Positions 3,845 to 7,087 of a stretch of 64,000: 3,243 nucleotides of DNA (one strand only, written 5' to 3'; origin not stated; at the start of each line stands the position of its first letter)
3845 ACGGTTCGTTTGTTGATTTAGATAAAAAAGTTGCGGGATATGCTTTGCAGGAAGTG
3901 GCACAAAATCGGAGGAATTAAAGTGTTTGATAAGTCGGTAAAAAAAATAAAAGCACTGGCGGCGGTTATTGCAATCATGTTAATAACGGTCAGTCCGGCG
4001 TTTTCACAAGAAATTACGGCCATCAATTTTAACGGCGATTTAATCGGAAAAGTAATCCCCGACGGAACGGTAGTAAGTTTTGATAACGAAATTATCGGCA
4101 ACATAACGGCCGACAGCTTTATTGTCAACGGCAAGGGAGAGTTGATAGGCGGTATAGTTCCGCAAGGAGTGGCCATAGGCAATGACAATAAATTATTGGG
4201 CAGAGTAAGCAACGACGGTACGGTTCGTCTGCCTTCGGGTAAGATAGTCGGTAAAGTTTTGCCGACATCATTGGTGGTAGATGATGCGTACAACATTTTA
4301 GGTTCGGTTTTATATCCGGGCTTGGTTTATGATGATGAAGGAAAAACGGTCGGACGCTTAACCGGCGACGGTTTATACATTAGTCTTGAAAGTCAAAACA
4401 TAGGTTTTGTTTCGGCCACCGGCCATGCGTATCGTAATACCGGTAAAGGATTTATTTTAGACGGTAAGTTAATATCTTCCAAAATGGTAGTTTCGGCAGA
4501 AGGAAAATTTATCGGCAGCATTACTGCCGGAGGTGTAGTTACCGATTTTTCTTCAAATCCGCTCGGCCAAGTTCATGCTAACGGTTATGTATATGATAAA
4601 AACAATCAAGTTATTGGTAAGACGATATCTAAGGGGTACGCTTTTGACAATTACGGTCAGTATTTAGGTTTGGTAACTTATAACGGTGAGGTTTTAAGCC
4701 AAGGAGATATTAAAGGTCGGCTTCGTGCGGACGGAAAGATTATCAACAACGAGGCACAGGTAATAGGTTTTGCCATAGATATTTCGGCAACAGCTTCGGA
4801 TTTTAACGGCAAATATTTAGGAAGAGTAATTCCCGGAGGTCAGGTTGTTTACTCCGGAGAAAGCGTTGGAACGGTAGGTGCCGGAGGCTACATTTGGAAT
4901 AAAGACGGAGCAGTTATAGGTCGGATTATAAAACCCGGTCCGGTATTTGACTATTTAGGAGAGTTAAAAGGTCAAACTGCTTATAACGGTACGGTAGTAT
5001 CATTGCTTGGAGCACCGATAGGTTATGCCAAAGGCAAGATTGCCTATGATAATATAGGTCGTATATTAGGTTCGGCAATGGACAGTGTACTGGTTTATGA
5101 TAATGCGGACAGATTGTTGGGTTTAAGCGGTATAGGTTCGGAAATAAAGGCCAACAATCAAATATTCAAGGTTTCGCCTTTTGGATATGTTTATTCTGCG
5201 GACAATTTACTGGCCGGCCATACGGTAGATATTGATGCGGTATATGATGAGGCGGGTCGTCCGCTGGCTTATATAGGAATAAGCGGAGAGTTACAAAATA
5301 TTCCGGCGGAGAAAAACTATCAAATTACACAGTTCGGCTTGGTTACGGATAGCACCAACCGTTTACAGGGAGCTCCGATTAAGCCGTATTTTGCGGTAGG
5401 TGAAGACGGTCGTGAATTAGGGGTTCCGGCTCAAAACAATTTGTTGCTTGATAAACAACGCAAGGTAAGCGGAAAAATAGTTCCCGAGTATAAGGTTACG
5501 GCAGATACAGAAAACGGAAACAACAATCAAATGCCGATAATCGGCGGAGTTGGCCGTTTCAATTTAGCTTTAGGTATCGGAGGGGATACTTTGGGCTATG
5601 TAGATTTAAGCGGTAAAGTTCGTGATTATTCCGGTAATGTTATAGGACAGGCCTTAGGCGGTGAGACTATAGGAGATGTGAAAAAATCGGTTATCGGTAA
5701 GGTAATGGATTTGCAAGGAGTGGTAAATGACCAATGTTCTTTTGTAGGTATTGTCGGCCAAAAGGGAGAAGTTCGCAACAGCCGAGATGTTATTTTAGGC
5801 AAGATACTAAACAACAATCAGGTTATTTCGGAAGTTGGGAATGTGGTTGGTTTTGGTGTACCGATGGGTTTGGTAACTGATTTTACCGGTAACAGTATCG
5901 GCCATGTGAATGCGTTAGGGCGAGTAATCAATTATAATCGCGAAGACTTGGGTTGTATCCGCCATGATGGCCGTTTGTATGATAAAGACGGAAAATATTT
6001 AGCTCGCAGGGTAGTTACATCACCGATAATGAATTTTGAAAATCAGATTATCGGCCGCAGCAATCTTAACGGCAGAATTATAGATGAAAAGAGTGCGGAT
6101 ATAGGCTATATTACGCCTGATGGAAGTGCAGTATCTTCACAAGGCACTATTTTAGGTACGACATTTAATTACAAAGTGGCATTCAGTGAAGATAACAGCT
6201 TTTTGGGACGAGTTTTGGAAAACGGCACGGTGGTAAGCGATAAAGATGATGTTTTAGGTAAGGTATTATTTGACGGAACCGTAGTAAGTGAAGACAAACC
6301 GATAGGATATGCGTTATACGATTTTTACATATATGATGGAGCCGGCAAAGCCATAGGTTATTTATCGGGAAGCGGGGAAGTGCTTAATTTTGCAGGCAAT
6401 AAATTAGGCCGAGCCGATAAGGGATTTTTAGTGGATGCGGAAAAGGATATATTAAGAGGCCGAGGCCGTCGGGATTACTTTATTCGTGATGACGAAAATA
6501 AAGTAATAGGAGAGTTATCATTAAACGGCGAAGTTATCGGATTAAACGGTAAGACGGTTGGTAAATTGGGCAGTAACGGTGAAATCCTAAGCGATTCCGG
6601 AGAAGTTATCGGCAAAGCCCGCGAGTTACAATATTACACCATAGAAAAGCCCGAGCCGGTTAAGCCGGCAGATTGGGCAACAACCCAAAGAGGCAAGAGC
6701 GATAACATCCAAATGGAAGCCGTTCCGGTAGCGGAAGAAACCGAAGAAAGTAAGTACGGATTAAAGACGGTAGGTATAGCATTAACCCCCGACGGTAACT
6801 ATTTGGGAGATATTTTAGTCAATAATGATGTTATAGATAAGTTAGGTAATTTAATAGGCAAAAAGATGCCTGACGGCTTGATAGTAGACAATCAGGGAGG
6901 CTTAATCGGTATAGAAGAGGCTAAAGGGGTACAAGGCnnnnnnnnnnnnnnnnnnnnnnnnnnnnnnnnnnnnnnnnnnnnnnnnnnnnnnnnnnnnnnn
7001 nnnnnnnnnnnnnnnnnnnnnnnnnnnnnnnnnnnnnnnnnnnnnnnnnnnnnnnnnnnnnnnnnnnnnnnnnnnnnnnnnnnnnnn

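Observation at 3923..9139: CagY-like giant VirB10: a VirB10/TrbI C-terminal domain fused behind about 1000 aa of periplasmic tandem repeats, followed by VirB11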

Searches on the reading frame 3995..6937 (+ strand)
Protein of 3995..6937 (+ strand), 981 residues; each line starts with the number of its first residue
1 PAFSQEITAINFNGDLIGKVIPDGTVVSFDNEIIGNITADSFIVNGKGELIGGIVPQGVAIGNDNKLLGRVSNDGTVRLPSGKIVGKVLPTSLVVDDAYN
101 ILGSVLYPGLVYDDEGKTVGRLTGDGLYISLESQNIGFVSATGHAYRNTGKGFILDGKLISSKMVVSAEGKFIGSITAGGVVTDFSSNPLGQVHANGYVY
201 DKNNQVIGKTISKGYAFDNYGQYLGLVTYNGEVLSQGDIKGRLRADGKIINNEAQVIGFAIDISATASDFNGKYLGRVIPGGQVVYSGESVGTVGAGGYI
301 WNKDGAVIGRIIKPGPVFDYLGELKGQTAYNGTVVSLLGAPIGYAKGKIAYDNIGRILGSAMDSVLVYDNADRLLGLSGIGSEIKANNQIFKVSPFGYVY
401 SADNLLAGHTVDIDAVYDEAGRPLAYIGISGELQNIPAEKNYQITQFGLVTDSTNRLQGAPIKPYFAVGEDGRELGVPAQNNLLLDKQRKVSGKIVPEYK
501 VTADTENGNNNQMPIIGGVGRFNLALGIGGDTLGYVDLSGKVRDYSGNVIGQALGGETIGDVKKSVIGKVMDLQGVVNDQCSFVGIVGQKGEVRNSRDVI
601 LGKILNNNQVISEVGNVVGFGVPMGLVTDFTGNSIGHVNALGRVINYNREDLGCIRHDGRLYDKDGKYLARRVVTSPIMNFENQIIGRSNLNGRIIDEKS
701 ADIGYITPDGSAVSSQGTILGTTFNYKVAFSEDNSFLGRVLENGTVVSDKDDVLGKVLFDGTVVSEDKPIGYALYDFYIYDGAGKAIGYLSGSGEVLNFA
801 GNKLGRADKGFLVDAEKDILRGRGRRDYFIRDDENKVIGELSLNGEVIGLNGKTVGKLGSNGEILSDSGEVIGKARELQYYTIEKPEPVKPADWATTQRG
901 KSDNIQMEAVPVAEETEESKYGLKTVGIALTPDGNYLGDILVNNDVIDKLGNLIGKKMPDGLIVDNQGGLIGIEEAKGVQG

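Call 41: predict_structure(alignment_id=A2)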
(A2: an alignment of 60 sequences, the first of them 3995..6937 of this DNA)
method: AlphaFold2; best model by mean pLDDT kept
length: 981 residues; sequences in the alignment: 60
mean_pLDDT: 89.5   pTM: 0.83
mean pLDDT of the five models: 89.5, 88.0, 87.2, 87.1, 87.0
residues with pLDDT >= 90: 734; 70-90: 190; 50-70: 22; < 50: 35
segments of 3 or more residues with pLDDT < 50: 1-4, 895-921, 978-981
pLDDT, mean of each block of 10 residues (from residue 1): 61 91 88 88 88 92 92 87 90 94 94 94 93 94 95 93 87 88 90 94 92 93 93 90 94 92 95 94 92 94 93 95 94 94 95 94 94 94 89 95 92 94 92 87 95 95 94 91 90 93 76 92 94 93 92 94 92 93 93 90 95 92 95 96 96 95 94 96 96 94 96 95 96 92 92 94 95 96 94 89 91 85 94 94 93 92 91 93 65 45 31 34 73 85 87 87 87 68 29
secondary structure, 60 per line:
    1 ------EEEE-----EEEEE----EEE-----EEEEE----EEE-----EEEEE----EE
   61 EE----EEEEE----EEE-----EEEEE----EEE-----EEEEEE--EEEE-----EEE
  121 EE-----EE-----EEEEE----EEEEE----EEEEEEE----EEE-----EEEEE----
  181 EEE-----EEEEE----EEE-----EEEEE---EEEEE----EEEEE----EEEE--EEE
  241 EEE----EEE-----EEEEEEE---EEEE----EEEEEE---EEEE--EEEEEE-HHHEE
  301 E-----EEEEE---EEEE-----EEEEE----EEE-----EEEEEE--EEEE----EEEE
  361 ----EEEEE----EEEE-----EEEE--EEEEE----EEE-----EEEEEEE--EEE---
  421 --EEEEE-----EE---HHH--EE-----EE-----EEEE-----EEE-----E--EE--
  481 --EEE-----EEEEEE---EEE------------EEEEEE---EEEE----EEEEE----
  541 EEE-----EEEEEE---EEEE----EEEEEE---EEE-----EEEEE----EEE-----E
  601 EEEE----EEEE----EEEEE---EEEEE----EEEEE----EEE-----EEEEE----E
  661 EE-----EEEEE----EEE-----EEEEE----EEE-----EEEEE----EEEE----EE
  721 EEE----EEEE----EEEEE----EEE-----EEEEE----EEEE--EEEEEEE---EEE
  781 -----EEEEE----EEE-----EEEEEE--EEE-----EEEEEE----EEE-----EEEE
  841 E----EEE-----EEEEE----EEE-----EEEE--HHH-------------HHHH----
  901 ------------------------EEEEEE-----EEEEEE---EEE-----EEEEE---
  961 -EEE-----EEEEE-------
elements in order (helices of 4 or more, strands of 3 or more residues): E7-10 E16-20 E25-27 E33-37 E42-44 E50-54 E59-62 E67-71 E76-78 E84-88 E93-95 E101-106 E109-112 E118-122 E135-139 E144-148 E153-159 E164-166 E172-176 E181-183 E189-193 E198-200 E206-210 E214-218 E223-227 E232-235 E238-243 E248-250 E256-262 E266-269 E274-279 E283-286 E289-294 E299-301 E307-311 E315-318 E324-328 E333-335 E341-346 E349-352 E357-360 E365-369 E374-377 E383-386 E389-393 E398-400 E406-412 E415-417 E423-427 E457-460 E466-468 E483-485 E491-496 E500-502 E515-520 E524-527 E532-536 E541-543 E549-554 E558-561 E566-571 E575-577 E583-587 E592-594 E600-604 E609-612 E617-621 E625-629 E634-638 E643-645 E651-655 E660-662 E668-672 E677-679 E685-689 E694-696 E702-706 E711-714 E719-723 E728-731 E736-740 E745-747 E753-757 E762-765 E768-774 E778-780 E786-790 E795-797 E803-808 E811-813 E819-824 E829-831 E837-841 E846-848 E854-858 E863-865 E871-874 H893-896 E925-930 E936-941 E945-947 E953-957 E962-964 E970-974
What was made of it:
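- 4007..6622 (+): Main beta-hairpin array (aa 29-900; 97 strands, about 49 hairpins of 17 aa). AF2 with a 60-sequence alignment gives pLDDT 89.5 and pTM 0.83, all-beta (call 41).
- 6623..6766 (+): Disordered acidic and Pro-rich linker (aa 901-948), the family's insertion hot spot. pLDDT is 29-45 here (call 41).
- On CagY-type VirB10: The model is all-beta (call 41).
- Closest known: Beta-flower proteins. Different: Here there is one uninterrupted array of 97 strands, predicted as a single confident body (pTM 0.83, call 41) and fused to a secretion-system subunit.
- AF2 gives pLDDT 89.5 and pTM 0.83 (call 41).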

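Call 44: fold_search(model_id=the predicted structure, library=pdb)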
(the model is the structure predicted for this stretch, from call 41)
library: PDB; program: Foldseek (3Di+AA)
matches with E <= 10: 953; with E <= 0.001: 60
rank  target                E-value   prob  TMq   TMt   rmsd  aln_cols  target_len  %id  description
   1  8qjc                  3.3e-21  0.87  0.08  0.07  29.4      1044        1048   12  T6SS-linked Rhs repeat protein - Salmonella bongori Rhs-core domain with toxin domain (released 2024-09-25)
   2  8qja_D                5.5e-21  0.80  0.07  0.07  30.4       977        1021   14  T6SS-linked Rhs repeat protein - Advenella mimigardefordensis VgrG-Rhs core (released 2024-09-25)
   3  7ban_A                1.1e-19  0.82  0.09  0.06  29.1      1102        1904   11  human Teneurin4 Mut C2 (released 2022-01-12)
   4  8r54_A                1.3e-19  0.80  0.08  0.05  30.3      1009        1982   12  Mouse teneurin-3 non-compact subunit - A0B0 isoform (released 2024-05-08)
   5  8cp6_B                2.5e-19  0.82  0.09  0.10  29.3      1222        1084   13  Type six secretion system exported effector 5 (Tse5) (released 2023-12-06)
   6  8qja_B                1.1e-18  0.60  0.07  0.07  30.1       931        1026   13  T6SS-linked Rhs repeat protein - Advenella mimigardefordensis VgrG-Rhs core (released 2024-09-25)
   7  7pq5                  2.3e-18  0.72  0.08  0.08  29.2      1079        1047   12  Photorhabdus laumondii T6SS-associated Rhs protein carrying the Tre23 toxin domain (released 2021-12-01)
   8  9g42_A                3.7e-17  0.66  0.09  0.07  28.9      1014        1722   13  Mouse Teneurin2 dimer variant A0B0 (released 2026-01-21)
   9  9g2f_A                1.8e-16  0.60  0.09  0.07  29.5      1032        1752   12  Mouse Teneurin2 dimer variant A1B1 (released 2026-01-21)
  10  6cmx_A                8.0e-16  0.69  0.11  0.09  28.8      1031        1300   13  Human Teneurin 2 extra-cellular region (released 2018-07-25)
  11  6suf_F                1.8e-13  0.18  0.06  0.04  33.0      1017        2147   12  Structure of Photorhabdus luminescens Tc holotoxin pore (released 2019-11-06)
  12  6sue_F                2.2e-13  0.21  0.07  0.04  32.1      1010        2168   12  Structure of Photorhabdus luminescens Tc holotoxin pore, Mutation TccC3-D651A (released 2019-11-06)
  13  6h6e_F                3.1e-12  0.12  0.06  0.04  31.1       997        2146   12  PTC3 holotoxin complex from Photorhabdus luminecens in prepore state (TcdA1, TcdB2, TccC3) (released 2018-10-03)
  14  5kis_B                3.7e-10  0.10  0.07  0.08  30.2       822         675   12  YenB/RHS2 complex (released 2017-08-09)
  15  8fh3_B                4.1e-10  0.16  0.07  0.07  24.9       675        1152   13  Human IFT-A complex structures provide molecular insights into ciliary transport (released 2023-02-22)
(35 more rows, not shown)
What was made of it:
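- On Rhs/YD-repeat shell: Foldseek TM-scores 0.05-0.11 with rmsd around 29 A (call 44).
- Closest known: Rhs/YD-repeat shells. Same: The Foldseek local-geometry hits are the best in the PDB (E about 1e-21, call 44).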
